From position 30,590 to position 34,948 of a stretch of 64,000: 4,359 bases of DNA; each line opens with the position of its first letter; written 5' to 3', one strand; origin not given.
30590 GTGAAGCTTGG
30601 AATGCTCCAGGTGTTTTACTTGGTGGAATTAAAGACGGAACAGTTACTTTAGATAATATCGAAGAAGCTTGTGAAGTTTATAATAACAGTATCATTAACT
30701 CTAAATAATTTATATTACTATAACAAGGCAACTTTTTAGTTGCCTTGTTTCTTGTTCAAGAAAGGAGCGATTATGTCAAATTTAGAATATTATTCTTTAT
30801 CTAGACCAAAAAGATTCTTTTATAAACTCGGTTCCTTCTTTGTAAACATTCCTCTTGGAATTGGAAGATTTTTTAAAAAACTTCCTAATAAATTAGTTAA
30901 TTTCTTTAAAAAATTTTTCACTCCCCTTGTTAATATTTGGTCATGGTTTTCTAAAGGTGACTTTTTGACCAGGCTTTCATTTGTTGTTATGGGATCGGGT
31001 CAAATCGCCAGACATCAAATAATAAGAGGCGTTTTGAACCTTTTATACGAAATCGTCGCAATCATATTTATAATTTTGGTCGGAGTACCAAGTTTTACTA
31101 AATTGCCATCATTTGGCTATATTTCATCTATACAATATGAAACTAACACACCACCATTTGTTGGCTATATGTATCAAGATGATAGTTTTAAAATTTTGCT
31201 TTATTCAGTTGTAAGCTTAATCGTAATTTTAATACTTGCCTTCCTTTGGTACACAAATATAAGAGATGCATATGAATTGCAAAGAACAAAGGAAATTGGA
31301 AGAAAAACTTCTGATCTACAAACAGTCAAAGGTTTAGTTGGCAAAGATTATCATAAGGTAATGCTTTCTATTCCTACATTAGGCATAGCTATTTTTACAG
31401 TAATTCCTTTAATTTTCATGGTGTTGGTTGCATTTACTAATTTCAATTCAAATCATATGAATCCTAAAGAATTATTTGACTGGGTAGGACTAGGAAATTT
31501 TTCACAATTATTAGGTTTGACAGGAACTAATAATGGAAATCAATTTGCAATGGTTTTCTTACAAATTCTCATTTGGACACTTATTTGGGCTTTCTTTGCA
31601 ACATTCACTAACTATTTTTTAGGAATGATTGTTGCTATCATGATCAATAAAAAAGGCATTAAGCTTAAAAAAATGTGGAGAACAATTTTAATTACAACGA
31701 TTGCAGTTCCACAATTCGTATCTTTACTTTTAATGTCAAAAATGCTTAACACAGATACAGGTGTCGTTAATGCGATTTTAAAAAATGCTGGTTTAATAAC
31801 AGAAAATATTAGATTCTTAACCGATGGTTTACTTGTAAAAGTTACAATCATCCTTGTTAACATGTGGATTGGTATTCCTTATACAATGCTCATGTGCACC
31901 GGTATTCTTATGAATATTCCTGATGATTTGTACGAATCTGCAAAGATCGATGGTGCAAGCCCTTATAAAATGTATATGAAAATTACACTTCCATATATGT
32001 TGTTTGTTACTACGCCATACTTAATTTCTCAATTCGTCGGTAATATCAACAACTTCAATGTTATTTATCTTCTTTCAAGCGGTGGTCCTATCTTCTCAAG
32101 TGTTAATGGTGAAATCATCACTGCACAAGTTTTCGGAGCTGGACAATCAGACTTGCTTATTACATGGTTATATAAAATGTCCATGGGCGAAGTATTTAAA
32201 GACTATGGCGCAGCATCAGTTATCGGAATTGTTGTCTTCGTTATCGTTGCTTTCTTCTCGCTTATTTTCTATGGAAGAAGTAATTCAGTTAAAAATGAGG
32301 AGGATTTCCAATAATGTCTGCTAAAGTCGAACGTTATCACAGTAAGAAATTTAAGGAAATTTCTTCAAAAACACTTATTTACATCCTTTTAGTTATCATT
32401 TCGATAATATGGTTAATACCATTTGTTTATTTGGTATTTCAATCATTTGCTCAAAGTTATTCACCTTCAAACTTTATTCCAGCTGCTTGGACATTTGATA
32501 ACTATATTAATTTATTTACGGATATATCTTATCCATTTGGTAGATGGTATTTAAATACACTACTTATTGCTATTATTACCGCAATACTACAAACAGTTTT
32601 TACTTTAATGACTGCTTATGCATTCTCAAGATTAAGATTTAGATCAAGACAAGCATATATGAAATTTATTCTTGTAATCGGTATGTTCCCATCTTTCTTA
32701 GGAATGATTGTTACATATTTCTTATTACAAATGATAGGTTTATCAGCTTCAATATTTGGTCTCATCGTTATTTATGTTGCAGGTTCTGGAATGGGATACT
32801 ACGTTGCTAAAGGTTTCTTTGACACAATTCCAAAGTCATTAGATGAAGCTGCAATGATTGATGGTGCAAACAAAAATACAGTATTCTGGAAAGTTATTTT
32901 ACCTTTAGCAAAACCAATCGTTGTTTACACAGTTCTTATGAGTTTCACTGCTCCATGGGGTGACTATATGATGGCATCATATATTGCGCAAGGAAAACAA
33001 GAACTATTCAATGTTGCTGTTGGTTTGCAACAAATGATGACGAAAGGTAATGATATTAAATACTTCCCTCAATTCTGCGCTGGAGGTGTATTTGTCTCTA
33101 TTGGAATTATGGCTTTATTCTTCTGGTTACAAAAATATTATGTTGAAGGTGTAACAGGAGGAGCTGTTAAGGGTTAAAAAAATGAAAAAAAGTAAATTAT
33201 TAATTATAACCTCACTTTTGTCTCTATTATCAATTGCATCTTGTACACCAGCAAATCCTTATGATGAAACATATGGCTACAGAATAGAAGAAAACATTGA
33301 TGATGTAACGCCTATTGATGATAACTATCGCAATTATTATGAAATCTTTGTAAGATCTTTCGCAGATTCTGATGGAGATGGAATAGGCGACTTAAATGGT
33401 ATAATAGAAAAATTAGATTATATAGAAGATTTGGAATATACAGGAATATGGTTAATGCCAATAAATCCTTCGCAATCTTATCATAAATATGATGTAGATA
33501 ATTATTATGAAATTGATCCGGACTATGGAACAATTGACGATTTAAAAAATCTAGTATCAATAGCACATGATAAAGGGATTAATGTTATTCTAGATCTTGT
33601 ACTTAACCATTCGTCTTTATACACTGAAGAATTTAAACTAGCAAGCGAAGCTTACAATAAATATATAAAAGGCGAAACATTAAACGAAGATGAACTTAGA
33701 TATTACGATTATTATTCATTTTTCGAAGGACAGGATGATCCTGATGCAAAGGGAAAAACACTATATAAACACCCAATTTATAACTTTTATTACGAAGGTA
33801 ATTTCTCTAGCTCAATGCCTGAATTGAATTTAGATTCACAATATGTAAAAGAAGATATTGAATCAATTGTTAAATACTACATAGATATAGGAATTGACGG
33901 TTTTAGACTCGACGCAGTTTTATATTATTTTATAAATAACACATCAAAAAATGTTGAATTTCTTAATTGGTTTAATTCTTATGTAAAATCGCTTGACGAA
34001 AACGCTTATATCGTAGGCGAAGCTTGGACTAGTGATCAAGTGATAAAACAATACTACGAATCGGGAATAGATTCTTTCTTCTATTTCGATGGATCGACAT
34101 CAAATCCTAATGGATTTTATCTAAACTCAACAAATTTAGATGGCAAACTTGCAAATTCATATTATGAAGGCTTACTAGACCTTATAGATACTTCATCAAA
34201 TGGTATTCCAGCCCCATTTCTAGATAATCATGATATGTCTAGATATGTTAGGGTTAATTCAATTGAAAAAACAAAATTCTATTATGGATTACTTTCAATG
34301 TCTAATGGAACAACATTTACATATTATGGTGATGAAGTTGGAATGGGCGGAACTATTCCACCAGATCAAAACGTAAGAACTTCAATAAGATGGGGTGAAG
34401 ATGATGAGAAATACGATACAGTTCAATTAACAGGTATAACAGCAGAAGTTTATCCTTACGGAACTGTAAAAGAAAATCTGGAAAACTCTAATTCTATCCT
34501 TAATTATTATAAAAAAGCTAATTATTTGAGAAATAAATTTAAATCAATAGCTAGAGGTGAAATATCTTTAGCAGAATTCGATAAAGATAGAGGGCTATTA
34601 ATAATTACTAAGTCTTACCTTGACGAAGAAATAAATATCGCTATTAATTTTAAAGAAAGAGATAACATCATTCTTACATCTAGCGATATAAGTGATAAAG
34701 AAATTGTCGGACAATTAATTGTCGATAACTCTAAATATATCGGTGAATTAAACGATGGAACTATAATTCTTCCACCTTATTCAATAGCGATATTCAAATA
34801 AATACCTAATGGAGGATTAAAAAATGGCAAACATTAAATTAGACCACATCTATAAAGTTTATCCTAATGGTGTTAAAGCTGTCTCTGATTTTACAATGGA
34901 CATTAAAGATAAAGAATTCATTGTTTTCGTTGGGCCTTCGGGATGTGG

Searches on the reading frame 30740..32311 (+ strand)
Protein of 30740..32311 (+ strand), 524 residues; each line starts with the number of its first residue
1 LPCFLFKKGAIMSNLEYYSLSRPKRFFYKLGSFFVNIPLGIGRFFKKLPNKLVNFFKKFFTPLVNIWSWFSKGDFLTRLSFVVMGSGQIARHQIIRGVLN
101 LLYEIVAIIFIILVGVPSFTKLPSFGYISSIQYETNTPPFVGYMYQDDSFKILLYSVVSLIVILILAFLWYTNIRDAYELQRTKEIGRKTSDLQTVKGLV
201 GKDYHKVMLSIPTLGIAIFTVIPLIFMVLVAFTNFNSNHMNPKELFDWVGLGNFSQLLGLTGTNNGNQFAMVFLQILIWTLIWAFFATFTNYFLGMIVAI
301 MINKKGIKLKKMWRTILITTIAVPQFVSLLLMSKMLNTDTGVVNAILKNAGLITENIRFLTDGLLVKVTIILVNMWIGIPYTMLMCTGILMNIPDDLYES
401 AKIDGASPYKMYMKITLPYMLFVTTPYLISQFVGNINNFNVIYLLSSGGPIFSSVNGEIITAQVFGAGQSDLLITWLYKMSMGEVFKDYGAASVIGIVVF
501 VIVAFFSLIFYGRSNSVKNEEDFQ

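Call 15: search_protein_families(library=pfam, proteins=[window:30740-32311:+], max_evalue=0.001)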
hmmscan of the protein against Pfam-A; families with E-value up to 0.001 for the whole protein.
window:30740-32311:+ (524 aa): 1 family
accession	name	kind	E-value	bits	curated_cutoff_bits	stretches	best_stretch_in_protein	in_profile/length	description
PF00528.27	BPD_transp_1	-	3.3e-17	63.3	26.4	1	293-511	3-175/184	Binding-protein-dependent transport system inner membrane component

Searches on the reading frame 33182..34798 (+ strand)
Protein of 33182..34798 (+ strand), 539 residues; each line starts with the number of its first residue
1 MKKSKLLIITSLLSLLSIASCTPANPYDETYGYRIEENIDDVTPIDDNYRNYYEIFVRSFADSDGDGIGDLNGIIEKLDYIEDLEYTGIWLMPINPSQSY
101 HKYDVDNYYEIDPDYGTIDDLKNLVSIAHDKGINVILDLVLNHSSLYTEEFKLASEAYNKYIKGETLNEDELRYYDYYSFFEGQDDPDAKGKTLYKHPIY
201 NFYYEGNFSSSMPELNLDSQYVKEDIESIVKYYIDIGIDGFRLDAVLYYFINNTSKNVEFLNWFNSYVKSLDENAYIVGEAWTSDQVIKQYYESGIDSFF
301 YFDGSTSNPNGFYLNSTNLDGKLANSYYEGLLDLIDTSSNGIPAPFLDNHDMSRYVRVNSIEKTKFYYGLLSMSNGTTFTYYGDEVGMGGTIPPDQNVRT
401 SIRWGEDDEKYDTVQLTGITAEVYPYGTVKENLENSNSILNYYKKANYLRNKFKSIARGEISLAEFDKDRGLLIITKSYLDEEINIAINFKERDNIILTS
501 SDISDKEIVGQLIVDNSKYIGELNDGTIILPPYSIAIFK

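Call 15: search_protein_families(library=pfam, proteins=[window:33182-34798:+], max_evalue=0.001)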
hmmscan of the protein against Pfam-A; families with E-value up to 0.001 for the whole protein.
window:33182-34798:+ (539 aa): 1 family
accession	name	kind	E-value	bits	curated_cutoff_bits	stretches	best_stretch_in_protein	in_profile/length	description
PF00128.31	Alpha-amylase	-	9.9e-70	236.4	22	1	55-459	2-446/446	Alpha amylase, catalytic domain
